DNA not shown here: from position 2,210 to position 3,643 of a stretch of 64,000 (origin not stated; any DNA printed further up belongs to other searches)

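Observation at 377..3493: Three GH130 phosphorylase domains in two genes, one as an internal tandem duplication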

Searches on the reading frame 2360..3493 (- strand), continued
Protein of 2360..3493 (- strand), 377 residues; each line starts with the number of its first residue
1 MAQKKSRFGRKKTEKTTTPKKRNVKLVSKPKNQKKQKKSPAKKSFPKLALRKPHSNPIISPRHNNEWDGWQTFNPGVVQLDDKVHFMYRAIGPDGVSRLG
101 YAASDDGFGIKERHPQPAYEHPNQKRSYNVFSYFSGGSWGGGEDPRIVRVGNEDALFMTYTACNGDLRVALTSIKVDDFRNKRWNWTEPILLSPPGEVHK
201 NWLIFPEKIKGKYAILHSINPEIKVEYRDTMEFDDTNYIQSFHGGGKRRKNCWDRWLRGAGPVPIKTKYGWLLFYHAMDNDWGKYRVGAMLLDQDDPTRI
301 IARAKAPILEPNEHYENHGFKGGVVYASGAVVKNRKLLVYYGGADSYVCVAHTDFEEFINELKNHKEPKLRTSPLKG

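Call 38: search_solved_structures(query=window:2360-3493:-, max_evalue=1e-25, show_alignments=3)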
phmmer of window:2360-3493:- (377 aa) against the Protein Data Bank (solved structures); distinct sequences matched with E-value up to 1e-25: 6.
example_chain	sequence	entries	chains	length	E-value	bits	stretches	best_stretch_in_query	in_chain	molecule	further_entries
9fj8_A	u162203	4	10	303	6.6e-42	147.3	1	50-357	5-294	1,2-beta-oligomannan phosphorylase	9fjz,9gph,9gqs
7fip_A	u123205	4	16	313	7.1e-36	127.5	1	52-355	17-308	Beta-1,2-mannobiose phosphorylase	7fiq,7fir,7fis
9erh_A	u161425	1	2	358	6.8e-31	111.1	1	143-362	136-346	Uhgb_MS mannoside synthase from an unknown human gut bacterium in complex with 1,2-beta-ma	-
9eqq_A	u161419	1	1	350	6.9e-31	111.1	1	143-362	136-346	Uhgb_MS mannoside synthase from an unknown human gut bacterium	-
9erg_A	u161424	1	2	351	6.9e-31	111.1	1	143-362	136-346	Uhgb_MS mannoside synthase from an unknown human gut bacterium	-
5b0p_A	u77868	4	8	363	7.7e-29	104.3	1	140-363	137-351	Lin0857 protein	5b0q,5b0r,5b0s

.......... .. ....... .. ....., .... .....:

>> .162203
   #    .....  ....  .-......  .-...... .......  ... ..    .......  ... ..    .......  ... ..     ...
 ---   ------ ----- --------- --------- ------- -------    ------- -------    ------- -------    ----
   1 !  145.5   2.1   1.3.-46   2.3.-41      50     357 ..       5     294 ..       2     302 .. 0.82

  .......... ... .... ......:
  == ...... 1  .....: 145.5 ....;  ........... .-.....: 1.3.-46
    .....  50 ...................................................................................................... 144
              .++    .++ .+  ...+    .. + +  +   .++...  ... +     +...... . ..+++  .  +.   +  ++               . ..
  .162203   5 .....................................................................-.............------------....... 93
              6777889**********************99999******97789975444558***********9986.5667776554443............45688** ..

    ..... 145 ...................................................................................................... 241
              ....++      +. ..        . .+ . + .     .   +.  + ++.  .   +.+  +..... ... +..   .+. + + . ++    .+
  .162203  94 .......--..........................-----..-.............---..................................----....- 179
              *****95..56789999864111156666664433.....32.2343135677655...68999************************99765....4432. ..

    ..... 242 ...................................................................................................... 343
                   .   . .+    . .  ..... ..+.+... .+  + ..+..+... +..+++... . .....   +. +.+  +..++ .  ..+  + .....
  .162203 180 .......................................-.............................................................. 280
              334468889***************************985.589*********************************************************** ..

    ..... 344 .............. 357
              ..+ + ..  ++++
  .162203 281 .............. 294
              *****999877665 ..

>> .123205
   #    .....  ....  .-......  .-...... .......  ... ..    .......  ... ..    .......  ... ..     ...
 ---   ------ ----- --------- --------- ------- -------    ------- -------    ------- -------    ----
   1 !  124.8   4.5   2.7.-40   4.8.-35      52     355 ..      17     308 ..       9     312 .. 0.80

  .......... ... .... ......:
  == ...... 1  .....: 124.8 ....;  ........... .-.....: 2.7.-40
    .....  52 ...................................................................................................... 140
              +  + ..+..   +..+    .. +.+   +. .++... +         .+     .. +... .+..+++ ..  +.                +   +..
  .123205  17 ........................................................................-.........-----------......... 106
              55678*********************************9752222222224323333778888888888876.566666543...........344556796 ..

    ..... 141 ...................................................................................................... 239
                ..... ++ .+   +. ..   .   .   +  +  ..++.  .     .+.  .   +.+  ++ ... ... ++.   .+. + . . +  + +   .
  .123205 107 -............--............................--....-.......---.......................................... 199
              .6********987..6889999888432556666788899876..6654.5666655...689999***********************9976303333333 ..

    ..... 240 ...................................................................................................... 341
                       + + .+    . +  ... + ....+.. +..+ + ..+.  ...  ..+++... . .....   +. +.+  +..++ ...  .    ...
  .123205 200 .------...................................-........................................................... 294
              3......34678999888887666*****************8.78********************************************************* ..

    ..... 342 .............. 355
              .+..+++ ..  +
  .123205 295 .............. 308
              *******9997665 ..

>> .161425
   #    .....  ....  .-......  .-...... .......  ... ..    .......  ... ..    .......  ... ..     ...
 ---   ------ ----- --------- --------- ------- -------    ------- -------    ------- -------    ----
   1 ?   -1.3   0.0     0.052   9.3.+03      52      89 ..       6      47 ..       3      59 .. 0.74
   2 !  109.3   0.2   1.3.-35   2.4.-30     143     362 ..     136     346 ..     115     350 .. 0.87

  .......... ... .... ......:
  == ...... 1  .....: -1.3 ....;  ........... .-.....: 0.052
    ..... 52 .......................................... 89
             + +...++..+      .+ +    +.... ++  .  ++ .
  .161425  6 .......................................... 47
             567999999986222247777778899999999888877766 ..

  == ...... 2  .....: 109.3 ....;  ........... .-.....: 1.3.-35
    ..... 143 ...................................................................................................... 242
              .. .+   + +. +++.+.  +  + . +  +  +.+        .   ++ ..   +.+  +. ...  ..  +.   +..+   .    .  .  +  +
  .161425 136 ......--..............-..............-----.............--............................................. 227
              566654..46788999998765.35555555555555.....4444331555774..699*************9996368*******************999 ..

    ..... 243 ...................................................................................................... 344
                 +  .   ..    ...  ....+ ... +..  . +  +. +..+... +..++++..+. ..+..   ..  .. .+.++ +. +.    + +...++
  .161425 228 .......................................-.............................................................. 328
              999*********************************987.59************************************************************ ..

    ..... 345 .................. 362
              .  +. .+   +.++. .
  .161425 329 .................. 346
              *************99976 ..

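Call 42: search_protein_families(library=pfam, proteins=[P0191, P0215, P0223, P0231, P0232], max_evalue=0.001)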
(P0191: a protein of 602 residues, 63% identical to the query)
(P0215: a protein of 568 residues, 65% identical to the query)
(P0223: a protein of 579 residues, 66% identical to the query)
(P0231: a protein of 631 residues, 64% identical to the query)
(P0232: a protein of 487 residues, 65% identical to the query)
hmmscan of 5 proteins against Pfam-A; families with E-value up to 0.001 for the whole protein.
P0191 (602 aa): 4 families
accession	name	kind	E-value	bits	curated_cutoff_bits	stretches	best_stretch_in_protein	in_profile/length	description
PF04041.19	Glyco_hydro_130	-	2.6e-43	148.6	26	1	295-583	33-315/320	beta-1,4-mannooligosaccharide phosphorylase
PF03332.19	PMM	-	3.7e-12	46.9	22.4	1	40-260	4-220/221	Eukaryotic phosphomannomutase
PF08282.18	Hydrolase_3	-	8.2e-11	42.5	20.9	1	18-225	1-212/255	haloacid dehalogenase-like hydrolase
PF00702.32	Hydrolase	-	4.7e-07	30.8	26.4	1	16-226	2-181/191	haloacid dehalogenase-like hydrolase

P0215 (568 aa): 2 families
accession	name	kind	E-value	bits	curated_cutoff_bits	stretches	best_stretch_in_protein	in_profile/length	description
PF04041.19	Glyco_hydro_130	-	6.1e-45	154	26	1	258-547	33-316/320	beta-1,4-mannooligosaccharide phosphorylase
PF00702.32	Hydrolase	-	2e-05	25.5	26.4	1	7-128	4-136/191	haloacid dehalogenase-like hydrolase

P0223 (579 aa): 2 families
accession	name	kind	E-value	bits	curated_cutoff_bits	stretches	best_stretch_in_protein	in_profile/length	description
PF04041.19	Glyco_hydro_130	-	4.5e-44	151.1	26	1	267-562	33-318/320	beta-1,4-mannooligosaccharide phosphorylase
PF00702.32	Hydrolase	-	8.7e-06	26.7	26.4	1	23-154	4-139/191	haloacid dehalogenase-like hydrolase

P0231 (631 aa): 1 family
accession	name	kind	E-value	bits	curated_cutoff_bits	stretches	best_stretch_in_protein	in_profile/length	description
PF04041.19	Glyco_hydro_130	-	1.5e-43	149.4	26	1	267-603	3-316/320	beta-1,4-mannooligosaccharide phosphorylase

P0232 (487 aa): 1 family
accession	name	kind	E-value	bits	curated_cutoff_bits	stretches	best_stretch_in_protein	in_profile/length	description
PF04041.19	Glyco_hydro_130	-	8.8e-49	166.6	26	1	168-466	31-319/320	beta-1,4-mannooligosaccharide phosphorylase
